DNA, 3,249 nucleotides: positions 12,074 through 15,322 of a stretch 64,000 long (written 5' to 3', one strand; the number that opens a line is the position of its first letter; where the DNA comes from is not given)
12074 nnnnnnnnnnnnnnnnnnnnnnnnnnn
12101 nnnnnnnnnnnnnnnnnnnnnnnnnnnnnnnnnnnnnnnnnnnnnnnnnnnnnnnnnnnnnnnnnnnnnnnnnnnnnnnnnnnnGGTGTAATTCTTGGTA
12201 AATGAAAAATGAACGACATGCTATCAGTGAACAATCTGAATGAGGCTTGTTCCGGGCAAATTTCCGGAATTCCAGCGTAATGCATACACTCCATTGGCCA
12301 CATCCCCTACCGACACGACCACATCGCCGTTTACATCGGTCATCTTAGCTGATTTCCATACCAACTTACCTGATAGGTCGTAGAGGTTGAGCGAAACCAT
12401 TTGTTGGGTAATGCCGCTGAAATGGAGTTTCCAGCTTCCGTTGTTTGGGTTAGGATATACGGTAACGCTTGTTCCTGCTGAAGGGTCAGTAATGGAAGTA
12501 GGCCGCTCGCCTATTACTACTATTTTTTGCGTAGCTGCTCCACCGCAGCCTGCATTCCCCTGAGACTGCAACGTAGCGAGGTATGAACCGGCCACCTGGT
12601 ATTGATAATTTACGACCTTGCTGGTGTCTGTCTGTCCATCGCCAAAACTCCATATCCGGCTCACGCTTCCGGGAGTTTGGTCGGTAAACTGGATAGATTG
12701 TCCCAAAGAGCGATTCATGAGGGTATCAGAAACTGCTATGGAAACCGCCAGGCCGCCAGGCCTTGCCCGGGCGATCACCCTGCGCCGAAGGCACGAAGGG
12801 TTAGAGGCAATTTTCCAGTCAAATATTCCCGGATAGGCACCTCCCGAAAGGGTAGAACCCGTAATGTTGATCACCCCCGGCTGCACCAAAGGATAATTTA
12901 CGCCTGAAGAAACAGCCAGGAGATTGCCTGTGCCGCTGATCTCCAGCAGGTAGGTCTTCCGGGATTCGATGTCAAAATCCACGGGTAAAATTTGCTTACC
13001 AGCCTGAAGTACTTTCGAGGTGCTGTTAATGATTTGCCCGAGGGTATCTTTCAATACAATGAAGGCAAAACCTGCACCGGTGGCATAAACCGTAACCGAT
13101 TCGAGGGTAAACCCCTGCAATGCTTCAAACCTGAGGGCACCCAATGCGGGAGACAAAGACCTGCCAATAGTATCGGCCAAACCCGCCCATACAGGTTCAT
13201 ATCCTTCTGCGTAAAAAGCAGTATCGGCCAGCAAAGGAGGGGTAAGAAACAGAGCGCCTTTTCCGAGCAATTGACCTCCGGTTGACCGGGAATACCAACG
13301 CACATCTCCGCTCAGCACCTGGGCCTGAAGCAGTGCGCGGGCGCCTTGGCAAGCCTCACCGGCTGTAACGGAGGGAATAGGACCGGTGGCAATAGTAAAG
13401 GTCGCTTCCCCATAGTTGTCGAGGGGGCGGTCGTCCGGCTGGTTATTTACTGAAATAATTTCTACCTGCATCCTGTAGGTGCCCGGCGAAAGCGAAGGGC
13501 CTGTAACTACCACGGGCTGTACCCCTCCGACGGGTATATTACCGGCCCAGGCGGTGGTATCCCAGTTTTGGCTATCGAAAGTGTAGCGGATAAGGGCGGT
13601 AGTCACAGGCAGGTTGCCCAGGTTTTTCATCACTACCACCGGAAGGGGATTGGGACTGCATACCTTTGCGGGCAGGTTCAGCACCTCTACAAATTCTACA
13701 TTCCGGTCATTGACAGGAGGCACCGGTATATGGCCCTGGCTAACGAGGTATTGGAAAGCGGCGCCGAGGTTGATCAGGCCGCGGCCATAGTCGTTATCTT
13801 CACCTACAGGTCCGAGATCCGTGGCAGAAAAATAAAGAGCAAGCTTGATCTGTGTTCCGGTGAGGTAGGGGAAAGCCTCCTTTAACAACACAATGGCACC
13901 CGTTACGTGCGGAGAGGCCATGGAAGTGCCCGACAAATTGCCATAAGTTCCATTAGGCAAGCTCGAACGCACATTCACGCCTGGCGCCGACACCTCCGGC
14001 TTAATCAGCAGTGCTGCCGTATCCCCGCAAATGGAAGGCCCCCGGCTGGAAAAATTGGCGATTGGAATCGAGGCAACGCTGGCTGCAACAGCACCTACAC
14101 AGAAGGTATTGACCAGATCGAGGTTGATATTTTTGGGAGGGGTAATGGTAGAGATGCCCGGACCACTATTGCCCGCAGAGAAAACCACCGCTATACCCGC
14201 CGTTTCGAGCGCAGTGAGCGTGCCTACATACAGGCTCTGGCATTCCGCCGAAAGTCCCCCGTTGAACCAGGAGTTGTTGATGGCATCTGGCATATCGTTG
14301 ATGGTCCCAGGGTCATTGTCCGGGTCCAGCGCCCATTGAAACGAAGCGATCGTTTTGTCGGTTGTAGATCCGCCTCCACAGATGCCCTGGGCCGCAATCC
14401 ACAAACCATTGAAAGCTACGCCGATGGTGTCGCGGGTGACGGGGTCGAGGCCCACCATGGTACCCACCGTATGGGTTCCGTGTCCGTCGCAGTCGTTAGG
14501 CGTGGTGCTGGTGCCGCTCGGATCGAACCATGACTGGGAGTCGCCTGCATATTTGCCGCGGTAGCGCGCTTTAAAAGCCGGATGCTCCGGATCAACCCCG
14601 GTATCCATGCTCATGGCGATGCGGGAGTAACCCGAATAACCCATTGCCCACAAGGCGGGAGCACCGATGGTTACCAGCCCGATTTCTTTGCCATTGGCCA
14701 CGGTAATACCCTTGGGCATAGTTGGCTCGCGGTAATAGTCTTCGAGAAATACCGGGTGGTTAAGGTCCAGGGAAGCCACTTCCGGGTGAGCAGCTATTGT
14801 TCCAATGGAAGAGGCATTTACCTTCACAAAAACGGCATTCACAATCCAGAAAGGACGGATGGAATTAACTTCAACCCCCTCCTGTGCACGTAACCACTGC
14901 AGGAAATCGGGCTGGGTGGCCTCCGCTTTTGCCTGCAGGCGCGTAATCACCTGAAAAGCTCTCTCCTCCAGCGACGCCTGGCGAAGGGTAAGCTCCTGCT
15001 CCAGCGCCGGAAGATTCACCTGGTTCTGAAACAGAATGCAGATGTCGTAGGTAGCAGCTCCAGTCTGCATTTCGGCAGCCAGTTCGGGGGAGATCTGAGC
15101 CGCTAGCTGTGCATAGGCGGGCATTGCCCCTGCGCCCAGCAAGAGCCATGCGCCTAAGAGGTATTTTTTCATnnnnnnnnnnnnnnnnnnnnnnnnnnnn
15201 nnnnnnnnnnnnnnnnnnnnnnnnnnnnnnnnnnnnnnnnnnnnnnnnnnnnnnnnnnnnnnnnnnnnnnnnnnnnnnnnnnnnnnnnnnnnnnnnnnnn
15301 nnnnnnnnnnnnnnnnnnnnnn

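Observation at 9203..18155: Tandem triplication of ~1000-aa S8 protease / PKD / T9SS-C-terminal-domain genes with minimal intergenic spacing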

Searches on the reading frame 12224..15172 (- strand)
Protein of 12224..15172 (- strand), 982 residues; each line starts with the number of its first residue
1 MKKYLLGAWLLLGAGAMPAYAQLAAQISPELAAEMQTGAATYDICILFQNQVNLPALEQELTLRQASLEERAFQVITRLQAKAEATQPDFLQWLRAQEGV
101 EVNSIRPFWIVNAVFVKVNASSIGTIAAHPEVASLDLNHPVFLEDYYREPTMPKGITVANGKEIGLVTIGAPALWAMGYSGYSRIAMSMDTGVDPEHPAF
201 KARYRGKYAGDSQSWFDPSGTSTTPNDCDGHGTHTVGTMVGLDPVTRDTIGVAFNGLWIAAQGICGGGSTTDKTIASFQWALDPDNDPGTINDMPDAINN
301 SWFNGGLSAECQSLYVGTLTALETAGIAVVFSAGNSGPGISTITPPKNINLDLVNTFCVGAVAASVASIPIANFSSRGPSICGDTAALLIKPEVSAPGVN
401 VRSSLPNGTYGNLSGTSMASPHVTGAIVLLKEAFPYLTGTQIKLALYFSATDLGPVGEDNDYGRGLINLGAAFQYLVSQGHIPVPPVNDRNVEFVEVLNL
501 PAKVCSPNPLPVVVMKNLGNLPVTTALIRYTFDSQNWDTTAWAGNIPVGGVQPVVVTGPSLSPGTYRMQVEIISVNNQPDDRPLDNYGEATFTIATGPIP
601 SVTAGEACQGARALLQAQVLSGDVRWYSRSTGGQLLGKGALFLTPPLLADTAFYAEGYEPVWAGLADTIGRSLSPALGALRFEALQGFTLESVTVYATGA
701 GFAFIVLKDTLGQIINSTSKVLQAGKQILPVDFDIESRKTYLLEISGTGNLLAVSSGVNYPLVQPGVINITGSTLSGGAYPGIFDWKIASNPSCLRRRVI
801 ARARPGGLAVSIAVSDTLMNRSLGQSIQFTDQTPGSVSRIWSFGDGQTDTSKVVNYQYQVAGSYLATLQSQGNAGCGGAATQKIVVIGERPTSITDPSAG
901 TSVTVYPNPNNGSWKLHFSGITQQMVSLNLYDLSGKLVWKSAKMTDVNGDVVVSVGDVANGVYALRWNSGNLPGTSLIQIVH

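Call 3: search_protein_families(library=pfam, proteins=[window:12224-15172:-], max_evalue=0.01)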
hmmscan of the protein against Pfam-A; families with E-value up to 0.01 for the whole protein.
window:12224-15172:- (982 aa): 5 families
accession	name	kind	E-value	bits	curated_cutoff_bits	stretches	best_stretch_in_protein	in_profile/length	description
PF00082.27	Peptidase_S8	-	1.1e-43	150.1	21.8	1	189-465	9-288/288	Subtilase family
PF19081.6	Ig_7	-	2.3e-09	37.9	27.3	1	600-657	4-64/84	Ig-like domain CHU_C associated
PF18962.6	Por_Secre_tail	-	9.2e-09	35.9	27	1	905-971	1-66/75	Secretion system C-terminal sorting domain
PF18911.6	PKD_4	-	1.9e-08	34.7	27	1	828-883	25-80/85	PKD domain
PF00801.26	PKD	-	5.1e-08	33.3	23.5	1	823-875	13-70/80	PKD domain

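Call 4: search_protein_families(library=ncbifam, proteins=[window:12224-15172:-], max_evalue=0.01)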
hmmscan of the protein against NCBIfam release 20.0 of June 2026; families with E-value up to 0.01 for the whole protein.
window:12224-15172:- (982 aa): 8 families
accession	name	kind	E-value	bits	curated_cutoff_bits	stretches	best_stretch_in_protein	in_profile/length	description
TIGR03921.1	T7SS_mycosin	equivalog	6.5e-18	65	278.75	2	325-490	148-303/353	type VII secretion-associated serine protease mycosin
NF051851.1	AtpSerPepEprS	equivalog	1.8e-15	56.1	1700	1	163-472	48-362/988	autotransporter serine peptidase EprS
NF040553.1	SGO_0316_fam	subfamily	4.3e-13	47.9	1400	1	374-444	656-725/1486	SGO_0316/SGO_0317 family LPXTG-anchored serine peptidase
NF040809.1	germ_prot_CspBA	exception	8.8e-11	40.2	1250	1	380-432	422-474/1099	bifunctional germination protease/germinant receptor pseudoprotease CspBA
NF033595.1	denti_PrtP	equivalog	1e-09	37.6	300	1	394-484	414-512/606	dentilisin complex serine proteinase subunit PrtP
TIGR04183.1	Por_Secre_tail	domain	1.8e-07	31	23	1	905-971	1-62/72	T9SS type A sorting domain-containing protein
NF038113.1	T9SSA_dep_M36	equivalog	2.3e-07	29.4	885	1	901-972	791-860/869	T9SS-dependent M36 family metallopeptidase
NF040808.2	CspC_non_triad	exception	0.00069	18.2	675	1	383-432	450-499/556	bile acid germinant receptor pseudoprotease CspC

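Call 11: find_encoding_contigs(protein=window:12224-15172:-, flank=10000, max_places=4)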
Protein window:12224-15172:- (982 aa): no gene with exactly this product is on record in the collection.
